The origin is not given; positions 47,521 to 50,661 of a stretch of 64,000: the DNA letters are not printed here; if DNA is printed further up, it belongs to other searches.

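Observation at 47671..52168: Giant hybrid histidine kinase with five tandem CHASE3 sensor modules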

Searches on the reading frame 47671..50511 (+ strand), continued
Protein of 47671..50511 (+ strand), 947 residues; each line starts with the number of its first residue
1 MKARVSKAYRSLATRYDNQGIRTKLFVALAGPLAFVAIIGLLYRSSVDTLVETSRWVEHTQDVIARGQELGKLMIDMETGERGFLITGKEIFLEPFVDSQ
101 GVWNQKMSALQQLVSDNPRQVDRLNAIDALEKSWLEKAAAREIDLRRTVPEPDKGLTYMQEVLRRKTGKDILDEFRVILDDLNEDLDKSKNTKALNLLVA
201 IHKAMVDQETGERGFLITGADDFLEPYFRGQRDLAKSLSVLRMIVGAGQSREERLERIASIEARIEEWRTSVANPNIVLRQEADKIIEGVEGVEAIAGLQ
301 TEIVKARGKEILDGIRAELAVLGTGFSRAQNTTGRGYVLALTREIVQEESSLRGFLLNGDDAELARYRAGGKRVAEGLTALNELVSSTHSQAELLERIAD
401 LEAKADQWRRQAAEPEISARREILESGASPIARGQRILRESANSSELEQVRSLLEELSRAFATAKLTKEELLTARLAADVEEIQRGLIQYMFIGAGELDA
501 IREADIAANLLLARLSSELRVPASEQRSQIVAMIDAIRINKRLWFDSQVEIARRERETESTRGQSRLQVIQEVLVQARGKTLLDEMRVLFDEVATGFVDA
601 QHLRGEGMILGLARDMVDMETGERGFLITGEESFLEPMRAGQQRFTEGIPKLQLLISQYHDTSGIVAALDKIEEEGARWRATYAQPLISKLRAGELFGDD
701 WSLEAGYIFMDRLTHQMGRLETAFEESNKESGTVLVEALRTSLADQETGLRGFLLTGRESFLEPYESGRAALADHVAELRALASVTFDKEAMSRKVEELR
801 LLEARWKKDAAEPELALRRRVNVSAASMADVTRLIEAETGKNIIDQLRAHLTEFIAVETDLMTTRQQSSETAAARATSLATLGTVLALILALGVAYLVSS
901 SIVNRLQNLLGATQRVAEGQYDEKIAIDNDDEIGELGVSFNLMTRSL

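Call 17: search_protein_families(library=pfam, proteins=[P0003, P0004, P0007, P0008, P0034, P0035, P0066], max_evalue=0.001)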
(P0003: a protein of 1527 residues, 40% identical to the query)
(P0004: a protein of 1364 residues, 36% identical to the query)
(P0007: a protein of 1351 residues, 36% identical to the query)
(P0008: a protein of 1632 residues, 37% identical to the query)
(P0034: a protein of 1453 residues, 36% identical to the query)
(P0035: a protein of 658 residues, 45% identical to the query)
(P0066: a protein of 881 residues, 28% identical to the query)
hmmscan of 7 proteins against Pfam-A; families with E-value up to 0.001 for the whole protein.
P0003 (1527 aa): 5 families
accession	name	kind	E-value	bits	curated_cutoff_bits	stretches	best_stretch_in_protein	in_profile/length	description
PF05227.19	CHASE3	-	1.2e-144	475.9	28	6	51-189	2-134/138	CHASE3 domain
PF00072.30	Response_reg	-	1e-44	151.7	30.2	2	1385-1497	1-109/111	Response regulator receiver domain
PF02518.31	HATPase_c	-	1.6e-29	103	26.4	1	1092-1206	1-109/111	Histidine kinase-, DNA gyrase B-, and HSP90-like ATPase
PF00512.31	HisKA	-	2.3e-22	79.3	26.9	1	980-1045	1-66/66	His Kinase A (phospho-acceptor) domain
PF00672.30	HAMP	-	3.9e-12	46.7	25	1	904-953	2-51/53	HAMP domain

P0004 (1364 aa): 5 families
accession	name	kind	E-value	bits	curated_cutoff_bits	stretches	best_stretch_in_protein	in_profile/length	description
PF05227.19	CHASE3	-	1.1e-123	408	28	6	61-194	2-129/138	CHASE3 domain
PF02518.31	HATPase_c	-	5.1e-29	101.4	26.4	1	1091-1206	1-110/111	Histidine kinase-, DNA gyrase B-, and HSP90-like ATPase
PF00072.30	Response_reg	-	3.7e-25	88.7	30.2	1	1233-1344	1-110/111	Response regulator receiver domain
PF00512.31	HisKA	-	3.2e-20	72.4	26.9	1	980-1044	2-66/66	His Kinase A (phospho-acceptor) domain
PF00672.30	HAMP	-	6e-10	39.7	25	1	918-967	3-52/53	HAMP domain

P0007 (1351 aa): 5 families
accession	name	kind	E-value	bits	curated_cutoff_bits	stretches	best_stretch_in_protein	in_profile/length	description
PF05227.19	CHASE3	-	8.6e-135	444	28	6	55-183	2-124/138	CHASE3 domain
PF02518.31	HATPase_c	-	6.1e-29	101.1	26.4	1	1078-1193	1-110/111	Histidine kinase-, DNA gyrase B-, and HSP90-like ATPase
PF00072.30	Response_reg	-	3.2e-25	88.9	30.2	1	1225-1335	2-110/111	Response regulator receiver domain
PF00512.31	HisKA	-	1.1e-20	73.9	26.9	1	967-1031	2-66/66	His Kinase A (phospho-acceptor) domain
PF00672.30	HAMP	-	4.4e-10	40.2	25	1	903-953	1-51/53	HAMP domain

P0008 (1632 aa): 7 families
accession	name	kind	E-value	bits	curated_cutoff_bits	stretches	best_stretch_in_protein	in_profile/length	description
PF05227.19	CHASE3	-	6.2e-122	402.4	28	6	50-180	3-129/138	CHASE3 domain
PF00072.30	Response_reg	-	7.5e-48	161.8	30.2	2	1365-1479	1-110/111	Response regulator receiver domain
PF02518.31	HATPase_c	-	9e-28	97.4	26.4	1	1087-1201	1-110/111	Histidine kinase-, DNA gyrase B-, and HSP90-like ATPase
PF00512.31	HisKA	-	4.2e-18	65.6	26.9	1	975-1040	1-66/66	His Kinase A (phospho-acceptor) domain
PF01627.28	Hpt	-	3.3e-13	50.1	24.6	1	1546-1624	4-82/84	Hpt domain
PF00672.30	HAMP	-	2.6e-12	47.3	25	1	899-949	2-52/53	HAMP domain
PF23198.2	PDE8A_N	-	2e-07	31.5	29.6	1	1369-1467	19-116/147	PDE8A-like, N-terminal domain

P0034 (1453 aa): 8 families
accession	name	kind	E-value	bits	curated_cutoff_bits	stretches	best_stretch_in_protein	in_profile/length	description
PF05227.19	CHASE3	-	2.4e-77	257.9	28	3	45-174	4-127/138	CHASE3 domain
PF00072.30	Response_reg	-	1.3e-59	199.6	30.2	3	1327-1445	2-110/111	Response regulator receiver domain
PF02518.31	HATPase_c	-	1.6e-26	93.3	26.4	1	874-995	2-109/111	Histidine kinase-, DNA gyrase B-, and HSP90-like ATPase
PF00512.31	HisKA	-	3.9e-17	62.5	26.9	1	759-826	2-66/66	His Kinase A (phospho-acceptor) domain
PF13185.12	GAF_2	-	1.8e-16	61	28.6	1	523-658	4-134/136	GAF domain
PF01590.32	GAF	-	2.3e-08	35.1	22.4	1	524-657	3-131/133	GAF domain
PF00148.24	Oxidored_nitro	-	0.00032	20.1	28.6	0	1287-1353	234-301/399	Nitrogenase component 1 type Oxidoreductase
PF23198.2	PDE8A_N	-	0.00038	20.8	29.6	0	1174-1228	7-61/147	PDE8A-like, N-terminal domain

P0035 (658 aa): 5 families
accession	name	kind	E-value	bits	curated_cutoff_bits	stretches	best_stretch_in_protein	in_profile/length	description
PF05227.19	CHASE3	-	1.2e-57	194.1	28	2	58-187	2-125/138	CHASE3 domain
PF02518.31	HATPase_c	-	1.3e-29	103.3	26.4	1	538-653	1-110/111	Histidine kinase-, DNA gyrase B-, and HSP90-like ATPase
PF00512.31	HisKA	-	8e-21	74.3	26.9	1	426-491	1-66/66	His Kinase A (phospho-acceptor) domain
PF00672.30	HAMP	-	6.6e-08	33.2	25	1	365-412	3-50/53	HAMP domain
PF13589.12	HATPase_c_3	-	0.00042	20.8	25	1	545-624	5-82/137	Histidine kinase-, DNA gyrase B-, and HSP90-like ATPase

P0066 (881 aa): 2 families
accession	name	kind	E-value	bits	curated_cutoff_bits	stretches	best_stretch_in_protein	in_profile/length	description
PF05227.19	CHASE3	-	1.5e-120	397.8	28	3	42-181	3-137/138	CHASE3 domain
PF00015.26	MCPsignal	-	5.1e-32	111.5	34.6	1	683-833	14-171/172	Methyl-accepting chemotaxis protein (MCP) signalling domain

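Call 18: list_cluster_members(proteins=[P0001, P0002, P0008, P0021])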
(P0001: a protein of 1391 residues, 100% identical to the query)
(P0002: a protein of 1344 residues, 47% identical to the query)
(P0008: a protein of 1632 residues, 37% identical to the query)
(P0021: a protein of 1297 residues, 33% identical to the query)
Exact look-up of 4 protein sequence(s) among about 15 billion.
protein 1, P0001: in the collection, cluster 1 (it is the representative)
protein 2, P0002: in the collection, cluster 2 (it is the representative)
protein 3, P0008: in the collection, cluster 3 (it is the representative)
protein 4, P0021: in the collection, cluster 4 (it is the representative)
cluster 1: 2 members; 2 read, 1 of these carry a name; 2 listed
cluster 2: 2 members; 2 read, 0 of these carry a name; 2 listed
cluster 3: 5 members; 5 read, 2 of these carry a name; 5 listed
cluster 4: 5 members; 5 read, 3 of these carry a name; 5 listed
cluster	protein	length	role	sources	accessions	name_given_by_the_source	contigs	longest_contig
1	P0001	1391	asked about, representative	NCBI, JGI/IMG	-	-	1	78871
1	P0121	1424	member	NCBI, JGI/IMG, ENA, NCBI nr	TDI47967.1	MAG: response regulator [Acidobacteria bacterium] | MAG: response regulator [Acidobacteriota bacterium]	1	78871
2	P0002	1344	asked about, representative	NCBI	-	-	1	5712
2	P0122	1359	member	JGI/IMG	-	-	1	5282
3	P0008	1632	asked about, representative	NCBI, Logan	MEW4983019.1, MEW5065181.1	MAG: CHASE3 domain-containing protein [Cycloclasticus sp.]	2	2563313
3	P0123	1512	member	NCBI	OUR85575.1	hypothetical protein A9Q85_07790, partial [Cycloclasticus sp. 44_32_T64]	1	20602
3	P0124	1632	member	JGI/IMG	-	-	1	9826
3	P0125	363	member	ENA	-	-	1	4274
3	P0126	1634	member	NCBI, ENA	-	-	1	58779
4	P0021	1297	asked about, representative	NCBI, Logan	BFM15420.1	hypothetical protein R50073_16030 [Maricurvus nonylphenolicus]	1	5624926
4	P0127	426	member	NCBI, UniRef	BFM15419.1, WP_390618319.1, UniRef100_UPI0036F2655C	hypothetical protein R50073_16020 [Maricurvus nonylphenolicus] | response regulator n=1 Tax=Maricurvus nonylphenolicus TaxID=1008307 RepID=UPI0036F2655C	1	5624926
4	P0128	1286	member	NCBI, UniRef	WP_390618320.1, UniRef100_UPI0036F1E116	CHASE3 domain-containing protein [Maricurvus nonylphenolicus] | CHASE3 domain-containing protein n=1 Tax=Maricurvus nonylphenolicus TaxID=1008307 ...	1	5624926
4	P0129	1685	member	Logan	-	-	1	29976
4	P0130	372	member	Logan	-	-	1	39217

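Call 27: find_encoding_contigs(protein=P0001, flank=10000, max_places=3)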
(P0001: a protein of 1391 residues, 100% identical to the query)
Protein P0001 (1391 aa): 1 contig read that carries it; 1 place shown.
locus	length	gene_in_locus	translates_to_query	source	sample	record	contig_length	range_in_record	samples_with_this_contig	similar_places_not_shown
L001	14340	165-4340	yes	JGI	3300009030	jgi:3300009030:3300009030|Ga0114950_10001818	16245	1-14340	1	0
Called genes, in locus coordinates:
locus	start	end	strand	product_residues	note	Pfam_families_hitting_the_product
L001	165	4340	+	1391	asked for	PF05227:CHASE3, PF00672:HAMP, PF00512:HisKA, PF02518:HATPase_c, PF00072:Response_reg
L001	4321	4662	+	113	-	PF00072:Response_reg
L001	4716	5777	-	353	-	PF13429:TPR_15 (faint), PF23914:TPR_CcmH_CycH (faint), PF00515:TPR_1 (faint), PF07719:TPR_2 (faint), PF13174:TPR_6 (faint), PF13432:TPR_16 (weak), PF14559:TPR_19 (weak), PF13432:TPR_16 (weak), +8 more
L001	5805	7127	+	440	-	PF00291:PALP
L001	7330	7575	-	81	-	-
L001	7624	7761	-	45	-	-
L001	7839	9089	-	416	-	-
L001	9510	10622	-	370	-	-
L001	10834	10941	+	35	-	-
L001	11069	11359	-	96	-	-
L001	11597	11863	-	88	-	-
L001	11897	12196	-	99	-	PF06863:DUF1254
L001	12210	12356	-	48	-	-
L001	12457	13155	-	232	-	-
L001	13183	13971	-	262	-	-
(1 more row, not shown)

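Call 28: find_encoding_contigs(protein=P0008, flank=8000, max_places=3)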
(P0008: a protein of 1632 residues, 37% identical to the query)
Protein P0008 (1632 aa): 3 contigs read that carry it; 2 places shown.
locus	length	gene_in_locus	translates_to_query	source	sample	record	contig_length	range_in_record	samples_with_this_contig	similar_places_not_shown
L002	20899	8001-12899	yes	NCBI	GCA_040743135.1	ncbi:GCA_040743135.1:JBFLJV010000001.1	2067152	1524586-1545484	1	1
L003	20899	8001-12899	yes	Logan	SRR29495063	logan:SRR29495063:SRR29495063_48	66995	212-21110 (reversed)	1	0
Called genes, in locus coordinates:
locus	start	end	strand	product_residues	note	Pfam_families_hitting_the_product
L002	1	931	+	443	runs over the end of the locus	PF00270:DEAD, PF04851:ResIII, PF00271:Helicase_C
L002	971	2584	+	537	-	PF00005:ABC_tran, PF02463:SMC_N (faint), PF13476:AAA_23 (faint), PF13555:AAA_29 (faint), PF00910:RNA_helicase (faint), PF13304:AAA_21 (faint), PF12848:ABC_tran_Xtn, PF00005:ABC_tran, +1 more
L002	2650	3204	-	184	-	PF07209:DUF1415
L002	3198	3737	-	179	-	PF09831:DUF2058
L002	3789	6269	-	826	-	PF02687:FtsX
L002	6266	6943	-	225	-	PF00005:ABC_tran, PF13304:AAA_21 (faint)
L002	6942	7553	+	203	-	PF25182:NonGDSL, PF00657:Lipase_GDSL, PF13472:Lipase_GDSL_2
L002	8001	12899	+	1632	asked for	PF05227:CHASE3, PF00672:HAMP, PF00512:HisKA, PF02518:HATPase_c, PF00072:Response_reg, PF23198:PDE8A_N (faint), PF00072:Response_reg, PF01627:Hpt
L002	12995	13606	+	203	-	PF12570:DUF3750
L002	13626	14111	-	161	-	-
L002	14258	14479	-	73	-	-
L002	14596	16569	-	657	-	PF09848:SLFN-g3_helicase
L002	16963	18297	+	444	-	PF00083:Sugar_tr, PF07690:MFS_1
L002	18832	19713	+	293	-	PF13191:AAA_16 (faint), PF00004:AAA, PF07724:AAA_2 (weak), PF07726:AAA_3 (faint), PF07728:AAA_5, PF13401:AAA_22 (weak)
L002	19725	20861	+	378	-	PF05762:VWA_CoxE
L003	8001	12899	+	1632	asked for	PF05227:CHASE3, PF00672:HAMP, PF00512:HisKA, PF02518:HATPase_c, PF00072:Response_reg, PF23198:PDE8A_N (faint), PF00072:Response_reg, PF01627:Hpt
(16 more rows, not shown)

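Call 33: predict_structure(alignment_id=A1)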
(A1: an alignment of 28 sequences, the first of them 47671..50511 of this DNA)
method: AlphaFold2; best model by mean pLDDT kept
length: 947 residues; sequences in the alignment: 28
mean_pLDDT: 83.3   pTM: 0.59
mean pLDDT of the five models: 83.3, 81.8, 79.1, 78.8, 78.4
residues with pLDDT >= 90: 405; 70-90: 402; 50-70: 107; < 50: 33
segments of 3 or more residues with pLDDT < 50: 1-6, 152-159, 427-432, 560-567
pLDDT, mean of each block of 10 residues (from residue 1): 48 69 74 78 79 84 91 88 75 85 92 90 92 88 73 48 67 91 91 94 92 79 88 95 91 94 95 89 69 64 77 93 93 93 94 86 91 95 90 93 93 81 56 59 81 90 85 89 81 69 90 84 78 91 86 66 48 68 91 94 94 93 80 85 94 93 92 93 89 65 73 92 93 94 93 87 92 94 91 95 91 82 56 71 88 91 85 79 80 78 79 78 75 81 78
secondary structure, 60 per line:
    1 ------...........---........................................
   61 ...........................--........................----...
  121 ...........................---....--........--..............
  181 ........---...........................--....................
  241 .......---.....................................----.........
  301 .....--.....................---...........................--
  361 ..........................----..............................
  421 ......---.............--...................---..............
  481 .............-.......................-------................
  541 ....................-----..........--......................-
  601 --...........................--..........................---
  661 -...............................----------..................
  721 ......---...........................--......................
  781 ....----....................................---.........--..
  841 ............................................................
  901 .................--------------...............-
elements in order (helices of 4 or more, strands of 3 or more residues): H7-17 H21-87 H90-113 H118-147 H151-154 H157-164 H167-188 H192-218 H221-247 H251-287 H292-305 H308-328 H332-358 H361-386 H391-426 H430-442 H445-463 H467-493 H495-517 H525-560 H566-575 H578-599 H603-629 H632-657 H662-692 H703-726 H730-756 H759-784 H789-824 H828-836 H839-917 H932-946
